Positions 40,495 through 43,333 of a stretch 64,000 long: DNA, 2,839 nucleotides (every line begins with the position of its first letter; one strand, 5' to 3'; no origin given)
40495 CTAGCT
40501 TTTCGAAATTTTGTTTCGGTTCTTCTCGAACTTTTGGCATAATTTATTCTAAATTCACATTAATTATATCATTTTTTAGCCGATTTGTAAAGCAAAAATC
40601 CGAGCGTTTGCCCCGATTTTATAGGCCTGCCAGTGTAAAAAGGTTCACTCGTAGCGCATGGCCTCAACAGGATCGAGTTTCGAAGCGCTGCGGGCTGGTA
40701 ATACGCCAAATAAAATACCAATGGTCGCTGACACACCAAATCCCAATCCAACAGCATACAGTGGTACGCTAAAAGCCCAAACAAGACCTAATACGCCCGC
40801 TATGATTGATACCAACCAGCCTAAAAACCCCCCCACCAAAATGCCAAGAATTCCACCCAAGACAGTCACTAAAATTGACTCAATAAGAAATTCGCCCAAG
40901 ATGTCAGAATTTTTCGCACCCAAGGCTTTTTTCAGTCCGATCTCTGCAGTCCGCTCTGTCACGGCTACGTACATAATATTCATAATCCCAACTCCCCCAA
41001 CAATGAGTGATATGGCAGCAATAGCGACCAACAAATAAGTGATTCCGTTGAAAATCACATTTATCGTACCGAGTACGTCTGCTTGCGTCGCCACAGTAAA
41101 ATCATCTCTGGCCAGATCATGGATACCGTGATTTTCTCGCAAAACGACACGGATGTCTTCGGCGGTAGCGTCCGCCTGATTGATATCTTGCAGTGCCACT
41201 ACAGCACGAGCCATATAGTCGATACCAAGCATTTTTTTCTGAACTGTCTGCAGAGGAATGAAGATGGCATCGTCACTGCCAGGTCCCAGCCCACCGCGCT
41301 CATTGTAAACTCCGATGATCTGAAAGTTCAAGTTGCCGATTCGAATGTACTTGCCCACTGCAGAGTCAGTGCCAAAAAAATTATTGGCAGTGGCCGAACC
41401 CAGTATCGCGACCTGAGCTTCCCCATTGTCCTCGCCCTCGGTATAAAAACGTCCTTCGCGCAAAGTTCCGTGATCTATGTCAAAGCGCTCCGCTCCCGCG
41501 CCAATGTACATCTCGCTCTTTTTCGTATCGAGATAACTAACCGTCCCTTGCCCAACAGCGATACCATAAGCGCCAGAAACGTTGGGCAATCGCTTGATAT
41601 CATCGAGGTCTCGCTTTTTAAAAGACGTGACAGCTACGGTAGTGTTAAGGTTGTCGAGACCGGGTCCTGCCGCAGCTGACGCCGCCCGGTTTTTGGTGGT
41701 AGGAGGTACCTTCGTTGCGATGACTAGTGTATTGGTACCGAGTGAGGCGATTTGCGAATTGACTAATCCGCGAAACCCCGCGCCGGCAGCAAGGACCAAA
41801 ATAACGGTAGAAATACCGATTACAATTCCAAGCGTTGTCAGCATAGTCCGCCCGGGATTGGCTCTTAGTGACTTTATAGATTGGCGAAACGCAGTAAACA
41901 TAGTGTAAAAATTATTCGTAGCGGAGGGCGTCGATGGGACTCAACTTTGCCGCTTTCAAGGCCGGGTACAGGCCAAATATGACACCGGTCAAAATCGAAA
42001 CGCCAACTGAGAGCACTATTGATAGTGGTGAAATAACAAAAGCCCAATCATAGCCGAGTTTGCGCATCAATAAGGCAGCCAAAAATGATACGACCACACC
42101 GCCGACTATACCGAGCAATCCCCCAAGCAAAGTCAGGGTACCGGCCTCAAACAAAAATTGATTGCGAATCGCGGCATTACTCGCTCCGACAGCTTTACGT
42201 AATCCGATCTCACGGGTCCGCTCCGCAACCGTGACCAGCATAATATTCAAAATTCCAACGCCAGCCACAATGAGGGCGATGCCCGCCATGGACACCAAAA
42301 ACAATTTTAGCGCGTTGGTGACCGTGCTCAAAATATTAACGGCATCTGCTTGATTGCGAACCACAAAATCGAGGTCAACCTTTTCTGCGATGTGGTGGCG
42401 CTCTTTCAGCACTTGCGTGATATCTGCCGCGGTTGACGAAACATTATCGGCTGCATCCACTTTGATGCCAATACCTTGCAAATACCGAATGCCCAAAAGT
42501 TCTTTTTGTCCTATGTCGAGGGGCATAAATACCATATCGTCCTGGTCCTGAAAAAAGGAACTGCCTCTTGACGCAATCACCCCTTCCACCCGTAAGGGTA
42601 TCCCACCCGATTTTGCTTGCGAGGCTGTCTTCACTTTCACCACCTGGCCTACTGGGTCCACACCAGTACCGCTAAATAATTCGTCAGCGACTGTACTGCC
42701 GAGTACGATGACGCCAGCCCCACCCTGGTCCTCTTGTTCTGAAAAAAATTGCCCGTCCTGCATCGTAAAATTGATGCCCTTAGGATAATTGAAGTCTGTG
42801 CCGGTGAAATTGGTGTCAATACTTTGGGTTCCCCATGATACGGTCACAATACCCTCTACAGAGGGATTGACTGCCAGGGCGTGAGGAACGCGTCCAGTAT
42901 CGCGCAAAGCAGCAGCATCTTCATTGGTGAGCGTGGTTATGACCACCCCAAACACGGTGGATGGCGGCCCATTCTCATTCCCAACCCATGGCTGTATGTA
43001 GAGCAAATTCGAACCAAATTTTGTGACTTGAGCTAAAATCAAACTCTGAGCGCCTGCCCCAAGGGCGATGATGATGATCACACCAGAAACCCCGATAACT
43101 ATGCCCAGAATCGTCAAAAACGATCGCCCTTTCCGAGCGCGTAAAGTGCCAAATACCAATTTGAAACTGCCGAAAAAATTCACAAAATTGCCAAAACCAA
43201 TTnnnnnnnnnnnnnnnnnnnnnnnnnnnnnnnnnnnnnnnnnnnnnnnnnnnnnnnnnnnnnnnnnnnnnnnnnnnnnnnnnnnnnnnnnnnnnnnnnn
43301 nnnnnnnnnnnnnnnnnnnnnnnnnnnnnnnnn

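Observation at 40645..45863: MacAB/Lol-like export operon with two different FtsX permeases, an AbrB-type regulator and an adaptor with a hairpin-tip insertion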

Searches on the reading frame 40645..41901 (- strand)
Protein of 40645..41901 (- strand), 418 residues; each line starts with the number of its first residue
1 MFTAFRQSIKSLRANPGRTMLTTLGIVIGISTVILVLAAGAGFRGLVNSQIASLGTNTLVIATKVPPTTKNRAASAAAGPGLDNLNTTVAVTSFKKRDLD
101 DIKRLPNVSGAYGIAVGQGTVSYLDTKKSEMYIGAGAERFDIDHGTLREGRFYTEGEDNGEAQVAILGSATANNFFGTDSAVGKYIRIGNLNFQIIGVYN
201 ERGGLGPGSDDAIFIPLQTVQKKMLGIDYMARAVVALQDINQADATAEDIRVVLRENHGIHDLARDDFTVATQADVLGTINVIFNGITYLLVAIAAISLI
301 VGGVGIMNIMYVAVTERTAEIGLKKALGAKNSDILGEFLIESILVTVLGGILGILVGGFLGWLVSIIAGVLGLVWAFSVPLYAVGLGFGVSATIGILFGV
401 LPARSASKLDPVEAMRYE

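Call 3: search_protein_families(library=pfam, proteins=[window:40645-41901:-], max_evalue=0.01)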
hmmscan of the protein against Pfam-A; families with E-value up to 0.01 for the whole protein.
window:40645-41901:- (418 aa): 2 families
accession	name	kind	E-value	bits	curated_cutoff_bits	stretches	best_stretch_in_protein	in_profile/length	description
PF12704.14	MacB_PCD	-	7.3e-36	124.8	27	1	19-251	1-205/207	MacB-like periplasmic core domain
PF02687.27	FtsX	-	1.6e-17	64.1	25.5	1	293-411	2-120/120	FtsX-like permease C-terminal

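Call 4: search_protein_families(library=ncbifam, proteins=[window:40645-41901:-], max_evalue=0.01)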
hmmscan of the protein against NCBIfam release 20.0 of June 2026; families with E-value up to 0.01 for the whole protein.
window:40645-41901:- (418 aa): 11 families
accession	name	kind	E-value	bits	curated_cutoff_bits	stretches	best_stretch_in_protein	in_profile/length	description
NF007826.0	PRK10535.1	equivalog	9.6e-61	205.9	966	1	8-416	261-646/648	macrolide ABC transporter ATP-binding protein/permease MacB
TIGR03434.1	ADOP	subfamily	4e-30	104.6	622.3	1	10-417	10-802/803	ADOP family duplicated permease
TIGR02212.1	lolCE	equivalog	7.9e-12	44.8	362.45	1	192-418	183-411/411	lipoprotein-releasing ABC transporter permease subunit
NF038346.1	FtsX_actino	exception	1.4e-07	31.2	250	1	269-356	161-248/308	permease-like cell division protein FtsX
NF008357.0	PRK11146.1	exception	1.6e-05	23.9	439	1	294-366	271-348/414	lipoprotein-releasing ABC transporter permease subunit LolE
TIGR00439.2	FtsX_Gneg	equivalog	6.4e-05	22.3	255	1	235-401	121-281/292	permease-like cell division protein FtsX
NF038347.1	FtsX_Gpos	exception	0.00012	21.5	225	1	276-357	160-237/296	permease-like cell division protein FtsX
NF008076.0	PRK10814.1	exception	0.00015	20.9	473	1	290-418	273-399/399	lipoprotein-releasing ABC transporter permease subunit LolC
TIGR01185.1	devC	equivalog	0.00018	20.6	290.35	1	241-355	218-325/380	ABC transporter permease DevC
NF038008.1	ABC_perm_DarB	equivalog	0.0005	18.1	700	1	283-356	268-341/777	darobactin export ABC transporter permease subunit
TIGR02213.1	lolE_release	exception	0.0014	17.5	540.35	0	299-367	274-346/411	lipoprotein-releasing ABC transporter permease subunit LolE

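Call 37: search_solved_structures(query=window:40645-41901:-, max_evalue=0.001)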
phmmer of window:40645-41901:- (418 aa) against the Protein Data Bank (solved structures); distinct sequences matched with E-value up to 0.001: 14.
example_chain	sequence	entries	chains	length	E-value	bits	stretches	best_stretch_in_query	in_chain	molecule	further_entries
5gko_A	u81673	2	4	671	3.5e-57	197.4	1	3-416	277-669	Macrolide export ATP-binding/permease protein MacB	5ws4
5nik_J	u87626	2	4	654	1.4e-50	175.6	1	7-416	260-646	Macrolide export ATP-binding/permease protein MacB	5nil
5lil_A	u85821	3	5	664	3.2e-49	171.2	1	2-416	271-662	Macrolide export ATP-binding/permease protein MacB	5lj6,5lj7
5xu1_M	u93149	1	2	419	1.4e-47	165.8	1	8-418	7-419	ABC transporter permeae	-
9o9x_C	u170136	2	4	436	4e-16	62.2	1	260-417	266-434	ABC transporter permease YtrF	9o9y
3ftj_A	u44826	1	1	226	1.2e-10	44.2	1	84-263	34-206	Macrolide export ATP-binding/permease protein macB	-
5f9q_A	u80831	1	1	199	1.4e-09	40.7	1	90-262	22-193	Macrolide export ATP-binding/permease protein YknZ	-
5c59_A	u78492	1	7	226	2.4e-09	39.9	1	94-262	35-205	Macrolide export ATP-binding/permease protein MacB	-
5lj8_A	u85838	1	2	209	2.6e-09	39.8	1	94-262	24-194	Macrolide export ATP-binding/permease protein MacB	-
9qgy_M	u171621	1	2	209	2.6e-09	39.8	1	94-262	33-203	Macrolide export ATP-binding/permease protein MacB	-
9w37_A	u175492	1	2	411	4e-06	29.3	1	284-418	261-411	LolF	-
9w35_A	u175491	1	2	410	2.6e-05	26.6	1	284-417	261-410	LolF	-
7mdx_B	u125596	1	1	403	0.00028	23.2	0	276-362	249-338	Lipoprotein-releasing system transmembrane protein LolE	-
9w2w_A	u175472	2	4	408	0.00063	22.1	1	284-414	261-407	LolF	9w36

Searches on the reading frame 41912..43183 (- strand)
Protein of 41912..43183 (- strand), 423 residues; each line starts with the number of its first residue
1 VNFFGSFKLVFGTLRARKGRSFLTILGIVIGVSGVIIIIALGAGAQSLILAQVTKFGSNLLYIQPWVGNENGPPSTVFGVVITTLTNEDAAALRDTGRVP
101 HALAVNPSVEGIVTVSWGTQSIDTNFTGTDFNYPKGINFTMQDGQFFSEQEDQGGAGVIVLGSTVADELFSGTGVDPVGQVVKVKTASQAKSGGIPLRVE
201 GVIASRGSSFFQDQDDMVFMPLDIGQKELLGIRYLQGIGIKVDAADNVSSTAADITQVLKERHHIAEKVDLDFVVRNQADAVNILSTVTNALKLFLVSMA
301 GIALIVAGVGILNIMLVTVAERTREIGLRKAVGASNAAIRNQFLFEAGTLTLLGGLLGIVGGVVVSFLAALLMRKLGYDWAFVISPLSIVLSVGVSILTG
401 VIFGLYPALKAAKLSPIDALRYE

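Call 3: search_protein_families(library=pfam, proteins=[window:41912-43183:-], max_evalue=0.01)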
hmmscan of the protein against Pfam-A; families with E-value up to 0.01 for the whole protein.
window:41912-43183:- (423 aa): 2 families
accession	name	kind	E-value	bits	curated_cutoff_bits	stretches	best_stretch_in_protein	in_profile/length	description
PF12704.14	MacB_PCD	-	2e-39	136.5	27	1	21-257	1-206/207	MacB-like periplasmic core domain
PF02687.27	FtsX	-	3.8e-21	75.8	25.5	1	298-416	2-120/120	FtsX-like permease C-terminal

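Call 4: search_protein_families(library=ncbifam, proteins=[window:41912-43183:-], max_evalue=0.01)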
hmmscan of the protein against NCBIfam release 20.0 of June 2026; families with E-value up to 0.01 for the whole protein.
window:41912-43183:- (423 aa): 9 families
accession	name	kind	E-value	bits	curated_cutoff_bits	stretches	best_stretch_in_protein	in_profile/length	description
NF007826.0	PRK10535.1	equivalog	3.6e-62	210.6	966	1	8-421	259-646/648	macrolide ABC transporter ATP-binding protein/permease MacB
TIGR03434.1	ADOP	subfamily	1.8e-31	109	622.3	1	126-423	529-803/803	ADOP family duplicated permease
TIGR02212.1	lolCE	equivalog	2.9e-11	43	362.45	1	22-423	25-411/411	lipoprotein-releasing ABC transporter permease subunit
NF038346.1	FtsX_actino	exception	1.7e-10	40.7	250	1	275-401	162-299/308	permease-like cell division protein FtsX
NF038347.1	FtsX_Gpos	exception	1.1e-09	38.1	225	1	256-376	135-248/296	permease-like cell division protein FtsX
NF008357.0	PRK11146.1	exception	1.2e-06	27.7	439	1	153-417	142-408/414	lipoprotein-releasing ABC transporter permease subunit LolE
TIGR02213.1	lolE_release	exception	1.6e-06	27.2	540.35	1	151-419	137-407/411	lipoprotein-releasing ABC transporter permease subunit LolE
TIGR00439.2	FtsX_Gneg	equivalog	1.4e-05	24.5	255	1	253-411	134-286/292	permease-like cell division protein FtsX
NF008076.0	PRK10814.1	exception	8.9e-05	21.7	473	1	302-423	273-399/399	lipoprotein-releasing ABC transporter permease subunit LolC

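Call 36: search_solved_structures(query=window:41912-43183:-, max_evalue=0.001)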
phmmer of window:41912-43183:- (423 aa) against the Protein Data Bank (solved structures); distinct sequences matched with E-value up to 0.001: 12.
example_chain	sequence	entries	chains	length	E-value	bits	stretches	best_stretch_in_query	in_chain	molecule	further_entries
5nik_J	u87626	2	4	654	5.3e-51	177.3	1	7-421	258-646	Macrolide export ATP-binding/permease protein MacB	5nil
5gko_A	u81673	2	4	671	3e-50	174.8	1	6-421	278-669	Macrolide export ATP-binding/permease protein MacB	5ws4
5lil_A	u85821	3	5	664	1.8e-42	149.2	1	6-422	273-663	Macrolide export ATP-binding/permease protein MacB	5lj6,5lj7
5xu1_M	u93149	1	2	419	1.1e-36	130.2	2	293-423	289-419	ABC transporter permeae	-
9o9x_C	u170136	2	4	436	4.1e-17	65.7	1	286-423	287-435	ABC transporter permease YtrF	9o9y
5c59_A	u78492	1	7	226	1.1e-07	34.7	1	48-264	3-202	Macrolide export ATP-binding/permease protein MacB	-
9w37_A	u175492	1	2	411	1.3e-07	34.4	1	73-423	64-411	LolF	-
9w35_A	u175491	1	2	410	9.5e-07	31.6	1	73-422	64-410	LolF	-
9qgy_M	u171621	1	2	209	1e-06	31.4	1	49-264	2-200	Macrolide export ATP-binding/permease protein MacB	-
5lj8_A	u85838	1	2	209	3e-06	29.9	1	99-264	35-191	Macrolide export ATP-binding/permease protein MacB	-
5f9q_A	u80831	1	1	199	8.4e-06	28.5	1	85-267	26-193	Macrolide export ATP-binding/permease protein YknZ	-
9w2w_A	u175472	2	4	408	4e-05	26.2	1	73-420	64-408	LolF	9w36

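Call 74: search_dna_similar(query=window:41912-43183:-, collection=plasmids, mode=protein, max_rows=25)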
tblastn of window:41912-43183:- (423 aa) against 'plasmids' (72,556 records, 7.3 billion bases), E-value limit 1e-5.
Records with a match: 893; places in all: 970; records where one place covers at least 80% of the query: 611.
Best place of each record, by identity: <60% 893.
By first word of the organism name: Escherichia 390; Bacillus 76; Streptomyces 52; Enterococcus 48; Agrobacterium 26; Rhizobium 23; Pantoea 21; Salmonella 21; Paracoccus 14; Azospirillum 13; and 95 more.
By predicted mobility (MOB-suite, as given by PLSDB): conjugative 464; non-mobilizable 340; mobilizable 89.
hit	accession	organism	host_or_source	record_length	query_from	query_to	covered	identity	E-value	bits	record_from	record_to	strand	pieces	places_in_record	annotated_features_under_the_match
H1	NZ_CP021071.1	Mesorhizobium sp. WSM1497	Biserrula pelecinus L.,cell ...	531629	1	423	100%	38.5%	4e-53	198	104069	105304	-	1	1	ABC transporter permease | ABC transporter ATP-binding protein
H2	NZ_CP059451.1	Azospirillum brasilense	Prokaryotes,soil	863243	1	423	100%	38.2%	6e-50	189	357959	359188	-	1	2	ABC transporter permease | ABC transporter ATP-binding protein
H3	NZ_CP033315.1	Azospirillum brasilense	rhizosphere soil of Digitaria ...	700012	1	423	100%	38.2%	2e-49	187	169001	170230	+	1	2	ABC transporter permease | ABC transporter ATP-binding protein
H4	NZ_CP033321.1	Azospirillum brasilense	rhizosphere soil of Cynodon ...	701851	1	423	100%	38.2%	2e-49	187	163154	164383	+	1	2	ABC transporter permease | ABC transporter ATP-binding protein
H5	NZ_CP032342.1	Azospirillum brasilense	soil sample,Agricultural field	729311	1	423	100%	38.1%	2e-38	185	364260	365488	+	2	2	ABC transporter permease | FtsX-like permease family protein | ABC transporter ATP-binding protein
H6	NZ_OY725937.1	Bacteroides finegoldii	-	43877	1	423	100%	37.7%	4e-57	209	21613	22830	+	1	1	ABC transporter permease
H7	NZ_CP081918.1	Bacteroides ovatus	Homo sapiens,blood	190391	1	423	100%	37.0%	6e-56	206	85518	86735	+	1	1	ABC transporter permease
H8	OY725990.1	Phocaeicola massiliensis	-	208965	1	423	100%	36.5%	3e-53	198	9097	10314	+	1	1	record has no annotation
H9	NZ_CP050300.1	Phyllobacterium sp. 628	Oxytropis pumilio,cell culture,root ...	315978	6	423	99%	36.0%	3e-44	172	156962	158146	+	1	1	ABC transporter permease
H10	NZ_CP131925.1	Bacillus mycoides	whole organism,soil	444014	1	423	100%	35.5%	1e-37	152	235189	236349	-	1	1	ABC transporter permease | ABC transporter ATP-binding protein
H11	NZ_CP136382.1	Bacillus mycoides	whole organism,soil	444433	1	423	100%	35.5%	1e-37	152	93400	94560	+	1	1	ABC transporter permease | ABC transporter ATP-binding protein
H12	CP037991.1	Bacillus mycoides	soil core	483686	1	423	100%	35.5%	1e-37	152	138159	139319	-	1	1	FtsX-like permease family protein | ABC transporter ATP-binding protein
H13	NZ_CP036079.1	Bacillus mycoides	cell culture,soil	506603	1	423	100%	35.5%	1e-37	152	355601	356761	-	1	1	ABC transporter permease | ABC transporter ATP-binding protein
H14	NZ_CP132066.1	Bacillus mycoides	whole organism,soil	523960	1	423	100%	35.5%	1e-37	152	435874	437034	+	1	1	ABC transporter permease | ABC transporter ATP-binding protein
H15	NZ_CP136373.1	Bacillus mycoides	whole organism,soil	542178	1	423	100%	35.5%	1e-37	152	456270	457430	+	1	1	ABC transporter permease | ABC transporter ATP-binding protein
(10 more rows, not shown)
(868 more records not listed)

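Call 75: get_annotated_region(hit=H6, flank=6000)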
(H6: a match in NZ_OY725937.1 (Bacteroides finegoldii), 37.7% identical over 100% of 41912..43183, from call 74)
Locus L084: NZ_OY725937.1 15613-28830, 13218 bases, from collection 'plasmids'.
description: Bacteroides finegoldii strain Bacteroides finegoldii TSDC17.2-1.1 plasmid 35, complete sequence
organism: Bacteroides finegoldii (NCBI taxid 338188)
taxonomy: Bacteria; Bacteroidota; Bacteroidia; Bacteroidales; Bacteroidaceae; Bacteroides; Bacteroides finegoldii
host: -; source: -; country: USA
typing (MOB-suite, as given by PLSDB): non-mobilizable
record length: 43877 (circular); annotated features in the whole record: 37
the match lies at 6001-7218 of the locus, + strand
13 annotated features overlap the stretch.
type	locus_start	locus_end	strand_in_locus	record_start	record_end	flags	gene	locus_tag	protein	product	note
CDS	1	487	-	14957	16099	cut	cydB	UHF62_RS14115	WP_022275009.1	cytochrome d ubiquinol oxidase subunit II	-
CDS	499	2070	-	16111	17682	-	-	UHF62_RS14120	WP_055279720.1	cytochrome ubiquinol oxidase subunit I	GO:0019646 - aerobic electron transport chain [Evidence IEA]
CDS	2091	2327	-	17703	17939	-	-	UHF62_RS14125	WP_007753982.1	DUF4492 domain-containing protein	-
CDS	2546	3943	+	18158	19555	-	-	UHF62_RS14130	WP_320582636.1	TolC family protein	GO:0055085 - transmembrane transport [Evidence IEA]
CDS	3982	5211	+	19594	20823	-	-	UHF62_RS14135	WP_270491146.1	efflux RND transporter periplasmic adaptor subunit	GO:0006810 - transport [Evidence IEA]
CDS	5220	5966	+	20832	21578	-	-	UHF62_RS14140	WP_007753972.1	ABC transporter ATP-binding protein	-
CDS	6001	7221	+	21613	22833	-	-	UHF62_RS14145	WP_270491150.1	ABC transporter permease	-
CDS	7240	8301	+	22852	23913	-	-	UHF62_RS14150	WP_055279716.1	sensor histidine kinase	-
CDS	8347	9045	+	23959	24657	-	-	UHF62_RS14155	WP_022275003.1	LytTR family DNA-binding domain-containing protein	-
CDS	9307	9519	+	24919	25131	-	-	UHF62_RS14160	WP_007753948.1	hypothetical protein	-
CDS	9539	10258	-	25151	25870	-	pgl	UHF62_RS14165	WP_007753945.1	6-phosphogluconolactonase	GO:0006098 - pentose-phosphate shunt [Evidence IEA]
CDS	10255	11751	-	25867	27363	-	zwf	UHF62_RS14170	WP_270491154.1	glucose-6-phosphate dehydrogenase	GO:0006098 - pentose-phosphate shunt [Evidence IEA]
CDS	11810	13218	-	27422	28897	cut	gnd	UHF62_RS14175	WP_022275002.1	decarboxylating NADP(+)-dependent phosphogluconate dehydrogenase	GO:0006098 - pentose-phosphate shunt [Evidence IEA]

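Call 76: get_annotated_region(hit=H10, flank=5000)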
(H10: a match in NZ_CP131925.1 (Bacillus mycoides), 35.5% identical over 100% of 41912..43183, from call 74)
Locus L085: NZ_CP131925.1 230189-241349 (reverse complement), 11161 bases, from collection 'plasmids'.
description: Bacillus mycoides strain PAMC 29627 plasmid unnamed1, complete sequence
organism: Bacillus mycoides (NCBI taxid 1405)
taxonomy: Bacteria; Bacillota; Bacilli; Bacillales; Bacillaceae; Bacillus; Bacillus mycoides
host: -; source: whole organism,soil; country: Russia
typing (MOB-suite, as given by PLSDB): non-mobilizable; replicon rep_cluster_125
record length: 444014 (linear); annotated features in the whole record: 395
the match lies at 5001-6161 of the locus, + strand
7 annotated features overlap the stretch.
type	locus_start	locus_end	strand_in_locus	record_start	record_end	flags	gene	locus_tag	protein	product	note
CDS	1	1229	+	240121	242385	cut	-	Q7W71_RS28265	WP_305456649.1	glycosyltransferase family 39 protein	-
CDS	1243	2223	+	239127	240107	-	-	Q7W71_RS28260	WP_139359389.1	glycosyltransferase family 2 protein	-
CDS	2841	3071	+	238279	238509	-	-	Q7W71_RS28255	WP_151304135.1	hypothetical protein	-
CDS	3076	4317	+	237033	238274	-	-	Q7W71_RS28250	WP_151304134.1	efflux RND transporter periplasmic adaptor subunit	GO:0006810 - transport [Evidence IEA]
CDS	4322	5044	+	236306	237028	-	-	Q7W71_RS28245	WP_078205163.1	ABC transporter ATP-binding protein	-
CDS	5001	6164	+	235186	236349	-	-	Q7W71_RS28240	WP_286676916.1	ABC transporter permease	-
CDS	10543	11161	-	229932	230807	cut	-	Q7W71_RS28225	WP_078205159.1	LysR family transcriptional regulator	GO:0006355 - regulation of DNA-templated transcription [Evidence IEA]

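Call 77: get_annotated_region(hit=H2, flank=5000)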
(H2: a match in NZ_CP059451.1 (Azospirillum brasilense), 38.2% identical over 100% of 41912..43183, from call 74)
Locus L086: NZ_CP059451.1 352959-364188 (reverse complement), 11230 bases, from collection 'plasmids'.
description: Azospirillum brasilense strain 2020WEIHUA_K plasmid unnamed2, complete sequence
organism: Azospirillum brasilense (NCBI taxid 192)
taxonomy: Bacteria; Pseudomonadota; Alphaproteobacteria; Rhodospirillales; Azospirillaceae; Azospirillum; Azospirillum brasilense
host: -; source: Prokaryotes,soil; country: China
typing (MOB-suite, as given by PLSDB): mobilizable; relaxase MOBP
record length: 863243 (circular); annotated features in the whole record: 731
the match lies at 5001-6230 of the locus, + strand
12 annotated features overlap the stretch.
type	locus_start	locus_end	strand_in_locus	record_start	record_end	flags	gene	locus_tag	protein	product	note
CDS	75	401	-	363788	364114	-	-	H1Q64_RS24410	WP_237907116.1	c-type cytochrome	-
CDS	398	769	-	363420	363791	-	-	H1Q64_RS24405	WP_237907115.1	c-type cytochrome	-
CDS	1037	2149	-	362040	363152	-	-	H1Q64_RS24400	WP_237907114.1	L,D-transpeptidase family protein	-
CDS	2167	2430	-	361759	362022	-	-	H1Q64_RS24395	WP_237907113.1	alanine-zipper protein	-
CDS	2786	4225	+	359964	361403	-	-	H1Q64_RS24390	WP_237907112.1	efflux RND transporter periplasmic adaptor subunit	GO:0006810 - transport [Evidence IEA]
CDS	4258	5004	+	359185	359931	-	-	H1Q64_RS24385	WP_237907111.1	ABC transporter ATP-binding protein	-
CDS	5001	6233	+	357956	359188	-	-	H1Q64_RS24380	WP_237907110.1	ABC transporter permease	-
CDS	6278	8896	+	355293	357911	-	mgtA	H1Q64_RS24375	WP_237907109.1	magnesium-translocating P-type ATPase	GO:0015693 - magnesium ion transport [Evidence IEA]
CDS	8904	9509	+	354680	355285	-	-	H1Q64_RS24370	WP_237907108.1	ABC transporter transmembrane domain-containing protein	GO:0055085 - transmembrane transport [Evidence IEA]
CDS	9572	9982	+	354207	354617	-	-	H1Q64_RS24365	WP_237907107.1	transposase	GO:0006313 - DNA transposition [Evidence IEA]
CDS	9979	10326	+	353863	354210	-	tnpB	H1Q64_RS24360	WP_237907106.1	IS66 family insertion sequence element accessory protein TnpB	-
CDS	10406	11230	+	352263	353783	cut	-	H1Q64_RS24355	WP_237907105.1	IS66 family transposase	-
